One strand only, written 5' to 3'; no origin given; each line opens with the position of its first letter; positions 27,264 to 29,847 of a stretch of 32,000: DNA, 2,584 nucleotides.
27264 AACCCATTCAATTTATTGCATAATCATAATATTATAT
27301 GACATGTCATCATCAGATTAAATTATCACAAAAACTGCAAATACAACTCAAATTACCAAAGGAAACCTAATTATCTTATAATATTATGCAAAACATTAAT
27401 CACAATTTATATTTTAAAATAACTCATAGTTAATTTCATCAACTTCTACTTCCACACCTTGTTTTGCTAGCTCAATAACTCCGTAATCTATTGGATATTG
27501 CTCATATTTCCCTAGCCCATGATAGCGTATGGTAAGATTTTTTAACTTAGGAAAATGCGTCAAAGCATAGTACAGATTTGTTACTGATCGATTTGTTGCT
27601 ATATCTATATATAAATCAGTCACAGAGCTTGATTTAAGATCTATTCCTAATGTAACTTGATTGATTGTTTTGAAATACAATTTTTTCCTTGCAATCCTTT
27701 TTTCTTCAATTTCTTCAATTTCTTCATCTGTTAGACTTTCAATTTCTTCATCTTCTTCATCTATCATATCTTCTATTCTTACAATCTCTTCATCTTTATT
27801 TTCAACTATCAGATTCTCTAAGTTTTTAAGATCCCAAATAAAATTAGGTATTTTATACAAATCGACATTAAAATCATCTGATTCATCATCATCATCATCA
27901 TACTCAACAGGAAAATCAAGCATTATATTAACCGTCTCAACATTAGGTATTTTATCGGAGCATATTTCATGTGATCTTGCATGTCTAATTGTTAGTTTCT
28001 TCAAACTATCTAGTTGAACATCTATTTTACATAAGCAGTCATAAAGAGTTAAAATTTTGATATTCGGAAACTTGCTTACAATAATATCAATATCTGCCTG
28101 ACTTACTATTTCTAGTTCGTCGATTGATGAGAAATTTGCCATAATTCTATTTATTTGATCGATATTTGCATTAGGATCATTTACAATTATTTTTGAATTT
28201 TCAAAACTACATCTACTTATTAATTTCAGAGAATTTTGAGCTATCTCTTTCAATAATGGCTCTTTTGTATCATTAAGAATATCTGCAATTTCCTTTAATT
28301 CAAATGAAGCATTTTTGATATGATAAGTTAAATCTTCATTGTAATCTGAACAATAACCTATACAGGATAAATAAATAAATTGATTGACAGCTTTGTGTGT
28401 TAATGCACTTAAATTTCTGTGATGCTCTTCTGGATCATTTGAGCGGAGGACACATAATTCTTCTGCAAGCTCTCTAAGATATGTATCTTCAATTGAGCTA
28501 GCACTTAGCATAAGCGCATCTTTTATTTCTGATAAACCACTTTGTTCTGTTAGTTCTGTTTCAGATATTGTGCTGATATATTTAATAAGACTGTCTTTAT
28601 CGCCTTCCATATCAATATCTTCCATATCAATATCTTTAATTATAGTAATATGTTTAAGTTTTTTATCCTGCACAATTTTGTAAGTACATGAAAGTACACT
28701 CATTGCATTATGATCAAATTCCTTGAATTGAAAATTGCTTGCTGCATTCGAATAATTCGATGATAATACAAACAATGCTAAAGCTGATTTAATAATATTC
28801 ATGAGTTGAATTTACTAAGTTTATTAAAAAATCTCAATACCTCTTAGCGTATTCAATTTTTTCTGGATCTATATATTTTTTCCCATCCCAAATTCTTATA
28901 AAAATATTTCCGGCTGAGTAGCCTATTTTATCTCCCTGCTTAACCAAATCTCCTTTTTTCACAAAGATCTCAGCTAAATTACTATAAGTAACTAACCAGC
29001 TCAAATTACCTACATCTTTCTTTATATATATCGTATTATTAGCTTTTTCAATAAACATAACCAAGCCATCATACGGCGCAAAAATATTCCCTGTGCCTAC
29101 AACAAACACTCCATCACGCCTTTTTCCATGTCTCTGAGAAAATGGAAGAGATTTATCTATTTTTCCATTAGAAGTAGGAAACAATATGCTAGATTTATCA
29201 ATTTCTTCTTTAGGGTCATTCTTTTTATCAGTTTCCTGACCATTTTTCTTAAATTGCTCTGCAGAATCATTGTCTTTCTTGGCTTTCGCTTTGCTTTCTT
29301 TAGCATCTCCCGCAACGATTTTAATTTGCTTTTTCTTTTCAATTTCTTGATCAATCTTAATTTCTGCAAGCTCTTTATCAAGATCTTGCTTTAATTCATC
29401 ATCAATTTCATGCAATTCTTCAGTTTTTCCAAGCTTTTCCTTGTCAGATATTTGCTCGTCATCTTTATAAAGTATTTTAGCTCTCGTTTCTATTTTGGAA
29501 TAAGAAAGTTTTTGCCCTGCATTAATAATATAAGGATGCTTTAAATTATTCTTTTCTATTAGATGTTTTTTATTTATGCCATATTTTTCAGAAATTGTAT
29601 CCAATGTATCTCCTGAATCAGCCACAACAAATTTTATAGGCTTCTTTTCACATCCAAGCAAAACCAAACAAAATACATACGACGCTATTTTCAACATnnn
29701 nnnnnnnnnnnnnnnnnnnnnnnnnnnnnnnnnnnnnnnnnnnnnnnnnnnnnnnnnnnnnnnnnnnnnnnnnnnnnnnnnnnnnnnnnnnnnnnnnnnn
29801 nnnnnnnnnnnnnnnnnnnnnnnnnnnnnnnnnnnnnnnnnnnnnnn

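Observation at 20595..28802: Convergent LRR-like paralogues with a near-identical 213-bp inverted core bracket an 8-kb segment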

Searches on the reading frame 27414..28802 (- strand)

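Call 5: search_protein_families(library=pfam, proteins=[window:27414-28802:-], max_evalue=1)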
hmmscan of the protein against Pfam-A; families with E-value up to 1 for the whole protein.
window:27414-28802:- (462 aa): 1 family
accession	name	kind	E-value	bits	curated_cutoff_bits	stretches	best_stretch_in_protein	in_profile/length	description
PF14532.12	Sigma54_activ_2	-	0.17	12.5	25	1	143-203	49-112/138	Sigma-54 interaction domain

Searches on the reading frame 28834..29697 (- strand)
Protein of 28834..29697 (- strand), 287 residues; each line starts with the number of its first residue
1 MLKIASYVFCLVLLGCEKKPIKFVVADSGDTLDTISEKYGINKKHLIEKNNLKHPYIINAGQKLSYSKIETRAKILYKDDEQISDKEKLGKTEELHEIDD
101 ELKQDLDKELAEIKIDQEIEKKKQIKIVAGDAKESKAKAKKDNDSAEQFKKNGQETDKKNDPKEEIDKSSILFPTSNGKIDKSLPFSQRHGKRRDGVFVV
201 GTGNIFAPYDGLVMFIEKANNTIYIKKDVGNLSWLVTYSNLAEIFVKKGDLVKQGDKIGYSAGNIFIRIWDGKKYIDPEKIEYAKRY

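Call 5: search_protein_families(library=pfam, proteins=[window:28834-29697:-], max_evalue=1)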
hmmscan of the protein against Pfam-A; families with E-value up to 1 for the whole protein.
window:28834-29697:- (287 aa): 7 families
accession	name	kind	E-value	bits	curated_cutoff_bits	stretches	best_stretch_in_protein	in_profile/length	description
PF01476.26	LysM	-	8.4e-09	35.7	20.9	1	28-64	5-40/43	LysM domain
PF01551.29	Peptidase_M23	-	1.3e-08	35.4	28.7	1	204-262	15-73/96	Peptidase family M23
PF13533.13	Biotin_lipoyl_2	-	0.0048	17.2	29.8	1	241-258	11-28/32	Biotin-lipoyl like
PF00358.26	PTS_EIIA_1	-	0.0098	16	27.2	1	195-258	29-100/127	phosphoenolpyruvate-dependent sugar phosphotransferase system, EIIA 1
PF23473.1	LysM3_LYK4_5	-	0.019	15.5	29.3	1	27-57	8-38/48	LYK4/5 LysM3 domain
PF13375.12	RnfC_N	-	0.026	15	25.6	1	242-265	42-65/101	RnfC Barrel sandwich hybrid domain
PF13086.12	AAA_11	-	0.04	14.1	27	1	24-184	57-208/257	AAA domain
